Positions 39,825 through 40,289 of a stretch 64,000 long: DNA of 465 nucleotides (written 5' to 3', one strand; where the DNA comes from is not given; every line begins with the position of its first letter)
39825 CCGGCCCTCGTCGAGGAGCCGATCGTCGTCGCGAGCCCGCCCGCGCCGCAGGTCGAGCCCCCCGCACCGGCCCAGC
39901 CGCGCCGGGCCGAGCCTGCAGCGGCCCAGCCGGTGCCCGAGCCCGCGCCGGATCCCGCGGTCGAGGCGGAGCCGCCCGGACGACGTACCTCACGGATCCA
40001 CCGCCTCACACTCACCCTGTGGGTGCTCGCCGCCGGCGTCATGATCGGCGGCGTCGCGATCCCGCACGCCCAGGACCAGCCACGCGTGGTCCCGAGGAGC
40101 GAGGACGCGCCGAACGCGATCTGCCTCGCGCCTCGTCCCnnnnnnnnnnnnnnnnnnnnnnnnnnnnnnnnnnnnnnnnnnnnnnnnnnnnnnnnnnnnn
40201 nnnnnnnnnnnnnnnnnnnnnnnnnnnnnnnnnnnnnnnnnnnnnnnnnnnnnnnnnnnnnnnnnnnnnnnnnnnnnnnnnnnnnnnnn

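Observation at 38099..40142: Membrane-tethered half of an adenylate-forming enzyme preceded by a tiny secreted acidic protein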

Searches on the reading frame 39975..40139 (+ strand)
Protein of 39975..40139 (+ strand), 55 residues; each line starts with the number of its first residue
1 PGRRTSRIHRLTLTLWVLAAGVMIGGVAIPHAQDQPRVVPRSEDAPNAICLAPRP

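Call 28: search_protein_representatives(alignment_id=A2)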
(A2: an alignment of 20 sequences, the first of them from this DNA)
Query: 20 sequences, 57 profile positions. Proteins with E-value up to 0.001 (for the whole library): 53; up to 1e-10: 24; up to 1e-30: 0. The best 53 are listed.
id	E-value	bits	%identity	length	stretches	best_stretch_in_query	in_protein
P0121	6.7e-28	112.0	-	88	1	2-57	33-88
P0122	3.8e-27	109.6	-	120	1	2-57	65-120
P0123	5.0e-25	102.8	-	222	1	3-57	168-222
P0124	7.4e-23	95.8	-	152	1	3-55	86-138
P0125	3.1e-22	93.8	-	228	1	2-57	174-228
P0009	5.0e-22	93.2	-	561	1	4-56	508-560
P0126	1.5e-19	85.2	-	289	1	3-56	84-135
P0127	2.8e-19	84.3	-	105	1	3-53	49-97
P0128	8.5e-19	82.8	-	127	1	5-55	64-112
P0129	1.1e-18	82.4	-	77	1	2-56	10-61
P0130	1.2e-18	82.3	-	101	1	3-45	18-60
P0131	2.3e-18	81.5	-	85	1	3-45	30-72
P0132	6.1e-18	80.1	-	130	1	2-55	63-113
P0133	8.9e-18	79.6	-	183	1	2-55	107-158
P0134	3.2e-17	77.8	-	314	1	8-55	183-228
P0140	1.1e-13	66.5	-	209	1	2-50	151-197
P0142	2.8e-11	58.7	-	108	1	2-42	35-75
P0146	2.1e-08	49.5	-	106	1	6-38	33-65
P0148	1.8e-07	46.5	-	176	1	3-55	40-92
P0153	2.8e-06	42.7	-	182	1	2-44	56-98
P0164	5.5e-05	38.6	-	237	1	12-44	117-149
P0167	7.9e-05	38.1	-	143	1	4-41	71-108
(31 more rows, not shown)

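Call 32: search_protein_families(library=pfam, proteins=[P0124, P0128, P0133, P0140, P0148, P0153, P0164, P0146, P0167, P0142], max_evalue=1)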
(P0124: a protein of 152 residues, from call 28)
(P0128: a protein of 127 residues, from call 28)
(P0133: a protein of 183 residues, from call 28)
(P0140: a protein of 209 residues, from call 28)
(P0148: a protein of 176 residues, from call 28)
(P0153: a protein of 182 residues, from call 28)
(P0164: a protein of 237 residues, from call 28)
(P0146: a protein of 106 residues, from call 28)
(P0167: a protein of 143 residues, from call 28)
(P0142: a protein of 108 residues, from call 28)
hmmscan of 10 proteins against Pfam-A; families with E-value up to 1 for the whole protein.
P0124 (152 aa): 0 families

P0128 (127 aa): 0 families

P0133 (183 aa): 0 families

P0140 (209 aa): 0 families

P0148 (176 aa): 1 family
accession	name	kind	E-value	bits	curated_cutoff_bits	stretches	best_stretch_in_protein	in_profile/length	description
PF14030.11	DUF4245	-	0.068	13.6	30.1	1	52-140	15-99/165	Protein of unknown function (DUF4245)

P0153 (182 aa): 1 family
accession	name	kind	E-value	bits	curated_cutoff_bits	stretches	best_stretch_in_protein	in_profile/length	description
PF00406.28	ADK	-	0.054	14.1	26.8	1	22-55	61-94/151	Adenylate kinase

P0164 (237 aa): 0 families

P0146 (106 aa): 0 families

P0167 (143 aa): 0 families

P0142 (108 aa): 0 families

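Call 44: find_homologous_proteins(query=A2, max_evalue=0.001)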
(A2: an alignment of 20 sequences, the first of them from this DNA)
Query A2 (20 sequences) (55 aa, profile of the alignment): 345 proteins with E <= 0.001 among 1278 candidates; the best 120 are listed.
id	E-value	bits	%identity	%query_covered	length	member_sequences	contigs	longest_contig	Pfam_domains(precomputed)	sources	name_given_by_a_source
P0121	2.1e-27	112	63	89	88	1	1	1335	-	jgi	jgi:hypothetical protein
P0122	1.2e-26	110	69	47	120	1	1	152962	-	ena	-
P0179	8.0e-25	104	76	93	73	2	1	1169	-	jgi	jgi:hypothetical protein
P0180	1.5e-24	103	75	93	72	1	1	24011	-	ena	-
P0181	4.4e-23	98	62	82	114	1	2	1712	-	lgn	-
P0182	8.5e-23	97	89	100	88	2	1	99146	-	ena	-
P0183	1.5e-22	97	71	75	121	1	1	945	-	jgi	jgi:hypothetical protein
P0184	1.6e-22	96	64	80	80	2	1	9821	-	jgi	jgi:hypothetical protein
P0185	1.9e-22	96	65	93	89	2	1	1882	-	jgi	jgi:hypothetical protein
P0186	4.6e-22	95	62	82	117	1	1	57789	-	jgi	jgi:hypothetical protein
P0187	6.0e-22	95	53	93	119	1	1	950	-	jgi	jgi:hypothetical protein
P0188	6.6e-22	94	68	75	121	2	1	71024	-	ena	-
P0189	8.2e-22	94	68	75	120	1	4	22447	-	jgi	jgi:hypothetical protein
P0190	8.6e-22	94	59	80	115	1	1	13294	-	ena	-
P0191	1.4e-21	93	66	75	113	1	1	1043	-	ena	-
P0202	1.3e-20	90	61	75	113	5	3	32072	-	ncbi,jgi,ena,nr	ncbi:MAG TPA: hypothetical protein VI409_08880 [Gaiellaceae bacterium]|nr:hypothetical protein [Gaie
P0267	7.0e-19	85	59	98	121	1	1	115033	-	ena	-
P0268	7.1e-19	85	63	64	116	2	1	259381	-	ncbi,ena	-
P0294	1.1e-18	84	61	80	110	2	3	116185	-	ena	-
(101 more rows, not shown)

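Call 46: find_encoding_contigs(protein=P0268, flank=8000, max_places=2)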
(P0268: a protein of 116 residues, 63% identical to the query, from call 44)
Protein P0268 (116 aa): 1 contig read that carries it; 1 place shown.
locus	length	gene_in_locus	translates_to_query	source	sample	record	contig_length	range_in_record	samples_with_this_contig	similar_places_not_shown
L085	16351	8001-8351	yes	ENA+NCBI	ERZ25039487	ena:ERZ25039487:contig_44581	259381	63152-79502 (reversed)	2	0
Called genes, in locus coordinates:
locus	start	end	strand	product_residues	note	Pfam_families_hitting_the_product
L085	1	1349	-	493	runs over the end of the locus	PF00890:FAD_binding_2, PF01134:GIDA (weak), PF01266:DAO (weak), PF03486:HI0933_like (faint), PF07992:Pyr_redox_2 (faint), PF12831:FAD_oxidored (weak), PF02910:Succ_DH_flav_C (weak)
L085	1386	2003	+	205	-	PF00293:NUDIX (weak), PF19368:WHD_AraR, PF21906:WHD_NrtR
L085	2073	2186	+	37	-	-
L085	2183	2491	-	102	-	PF05437:AzlD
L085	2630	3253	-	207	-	PF03591:AzlC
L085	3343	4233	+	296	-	PF01370:Epimerase, PF13460:NAD_binding_10 (weak), PF08338:DUF1731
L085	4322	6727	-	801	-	-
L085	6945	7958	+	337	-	PF03193:RsgA_GTPase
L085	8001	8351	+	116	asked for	-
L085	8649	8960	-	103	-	-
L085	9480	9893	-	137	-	-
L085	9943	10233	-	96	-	PF14026:SCO4226-like (weak)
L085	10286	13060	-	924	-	PF13191:AAA_16, PF13424:TPR_12 (weak), PF17874:TPR_MalT (weak), PF00196:GerE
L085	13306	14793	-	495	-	PF01494:FAD_binding_3, PF03486:HI0933_like (faint), PF07992:Pyr_redox_2 (faint), PF21274:Rng_hyd_C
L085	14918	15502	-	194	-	PF03473:MOSC (weak)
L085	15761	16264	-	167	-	PF08327:AHSA1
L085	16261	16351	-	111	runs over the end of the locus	PF12840:HTH_20, PF01022:HTH_5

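Call 47: find_encoding_contigs(protein=P0294, flank=8000, max_places=2)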
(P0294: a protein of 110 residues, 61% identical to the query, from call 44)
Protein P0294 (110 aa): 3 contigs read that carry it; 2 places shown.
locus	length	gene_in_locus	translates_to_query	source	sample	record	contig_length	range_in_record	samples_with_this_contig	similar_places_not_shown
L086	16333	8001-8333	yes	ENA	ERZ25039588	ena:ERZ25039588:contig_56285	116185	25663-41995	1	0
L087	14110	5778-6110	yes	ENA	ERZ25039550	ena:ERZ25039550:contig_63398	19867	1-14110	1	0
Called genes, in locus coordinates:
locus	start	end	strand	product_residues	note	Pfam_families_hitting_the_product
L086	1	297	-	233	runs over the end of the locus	PF03591:AzlC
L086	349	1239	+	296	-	PF01370:Epimerase, PF08338:DUF1731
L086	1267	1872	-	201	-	-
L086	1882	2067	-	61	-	-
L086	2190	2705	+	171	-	-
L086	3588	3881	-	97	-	-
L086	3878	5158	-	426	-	-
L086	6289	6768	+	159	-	PF00005:ABC_tran (weak), PF03193:RsgA_GTPase, PF01926:MMR_HSR1 (weak)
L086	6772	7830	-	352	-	PF01391:Collagen, PF00932:LTD (weak)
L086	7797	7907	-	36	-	-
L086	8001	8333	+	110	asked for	-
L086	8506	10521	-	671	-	-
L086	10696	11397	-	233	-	PF20554:DUF6766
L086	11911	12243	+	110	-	-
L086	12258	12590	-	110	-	-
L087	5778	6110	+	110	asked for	-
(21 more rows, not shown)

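Call 71: search_protein_families(library=ncbifam, proteins=[P0202, P0268, P0267, P0148, P0153, P0146, P0167], max_evalue=1)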
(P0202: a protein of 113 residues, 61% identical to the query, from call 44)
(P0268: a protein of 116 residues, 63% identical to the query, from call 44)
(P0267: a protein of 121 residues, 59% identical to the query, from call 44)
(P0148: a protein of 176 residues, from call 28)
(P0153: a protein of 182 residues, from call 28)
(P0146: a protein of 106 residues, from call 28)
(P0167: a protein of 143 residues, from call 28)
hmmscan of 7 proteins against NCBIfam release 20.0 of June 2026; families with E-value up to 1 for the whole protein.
P0202 (113 aa): 1 family
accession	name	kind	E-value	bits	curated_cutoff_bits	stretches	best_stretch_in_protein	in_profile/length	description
NF040486.1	SrfA_fam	subfamily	0.17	11.2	150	1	21-104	190-278/438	SrfA family protein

P0268 (116 aa): 0 families

P0267 (121 aa): 0 families

P0148 (176 aa): 0 families

P0153 (182 aa): 3 families
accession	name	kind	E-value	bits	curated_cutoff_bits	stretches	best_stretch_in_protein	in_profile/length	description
TIGR01351.1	adk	subfamily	0.0039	16.8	168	1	26-55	69-98/212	adenylate kinase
NF001382.0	PRK00279.1-4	equivalog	0.085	12.4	334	1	36-55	80-99/212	adenylate kinase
NF001381.0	PRK00279.1-3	equivalog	0.13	12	187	1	23-54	66-97/188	adenylate kinase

P0146 (106 aa): 2 families
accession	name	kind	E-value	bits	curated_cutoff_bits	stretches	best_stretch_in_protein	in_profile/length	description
NF033773.1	tellur_TrgA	subfamily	0.014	15.5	40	1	35-63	3-31/145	TrgA family protein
NF033928.1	alph_xenorhab_A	subfamily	0.21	10.9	125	1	6-90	195-264/339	alpha-xenorhabdolysin family binary toxin subunit A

P0167 (143 aa): 5 families
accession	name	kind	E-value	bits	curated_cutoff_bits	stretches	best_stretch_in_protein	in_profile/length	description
NF003393.0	PRK04561.1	equivalog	0.016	15.1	104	1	7-37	19-48/75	twin arginine translocase protein A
NF002960.0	PRK03625.1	equivalog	0.019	15.2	92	1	7-53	19-65/67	twin-arginine translocase subunit TatE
NF047701.1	B9T54_RS14040_fam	subfamily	0.031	14.4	120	1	26-53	22-50/70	B9T54_RS14040 family protein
NF002922.0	PRK03554.1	equivalog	0.13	12.8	125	1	7-40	19-51/89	Sec-independent protein translocase subunit TatA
NF001681.0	PRK00442.1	equivalog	0.21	12.4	102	1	2-48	14-59/92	twin-arginine translocase TatA/TatE family subunit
